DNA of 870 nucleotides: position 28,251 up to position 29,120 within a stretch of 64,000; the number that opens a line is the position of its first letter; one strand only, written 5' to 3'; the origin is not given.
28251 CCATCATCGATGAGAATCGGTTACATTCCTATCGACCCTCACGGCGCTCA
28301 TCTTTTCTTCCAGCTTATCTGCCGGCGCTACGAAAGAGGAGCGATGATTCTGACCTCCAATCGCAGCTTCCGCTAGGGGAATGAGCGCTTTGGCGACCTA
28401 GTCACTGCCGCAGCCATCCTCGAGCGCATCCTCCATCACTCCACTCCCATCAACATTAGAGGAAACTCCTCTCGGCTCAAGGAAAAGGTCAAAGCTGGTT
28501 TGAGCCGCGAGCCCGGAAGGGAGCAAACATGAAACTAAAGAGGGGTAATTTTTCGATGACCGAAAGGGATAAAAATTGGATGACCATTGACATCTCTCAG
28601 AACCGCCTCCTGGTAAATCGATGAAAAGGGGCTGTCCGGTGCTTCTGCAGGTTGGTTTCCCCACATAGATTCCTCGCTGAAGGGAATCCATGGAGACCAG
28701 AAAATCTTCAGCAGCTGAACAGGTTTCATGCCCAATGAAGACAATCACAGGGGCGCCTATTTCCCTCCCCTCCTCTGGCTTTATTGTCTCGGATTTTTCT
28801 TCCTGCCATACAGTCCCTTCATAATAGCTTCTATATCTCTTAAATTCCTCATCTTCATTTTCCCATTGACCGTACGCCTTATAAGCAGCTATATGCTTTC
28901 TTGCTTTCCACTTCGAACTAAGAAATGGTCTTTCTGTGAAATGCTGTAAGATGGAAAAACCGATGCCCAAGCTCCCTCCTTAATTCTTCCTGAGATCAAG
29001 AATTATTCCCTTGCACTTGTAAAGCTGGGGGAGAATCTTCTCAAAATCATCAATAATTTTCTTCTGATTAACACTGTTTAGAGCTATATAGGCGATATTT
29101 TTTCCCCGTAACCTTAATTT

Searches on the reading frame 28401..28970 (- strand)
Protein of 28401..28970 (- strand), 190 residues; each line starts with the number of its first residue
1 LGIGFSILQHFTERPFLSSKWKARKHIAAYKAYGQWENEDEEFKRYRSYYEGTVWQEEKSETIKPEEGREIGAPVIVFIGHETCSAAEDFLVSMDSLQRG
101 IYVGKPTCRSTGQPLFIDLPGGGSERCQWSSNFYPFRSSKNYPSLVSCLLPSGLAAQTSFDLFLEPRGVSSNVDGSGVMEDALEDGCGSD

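Call 53: search_protein_families(library=pfam, proteins=[window:28401-28970:-], max_evalue=0.0001)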
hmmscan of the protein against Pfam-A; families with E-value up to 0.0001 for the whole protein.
window:28401-28970:- (190 aa): 1 family
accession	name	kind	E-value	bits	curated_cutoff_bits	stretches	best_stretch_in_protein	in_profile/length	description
PF03572.23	Peptidase_S41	-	2.6e-05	24.3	24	1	56-123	70-137/165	Peptidase family S41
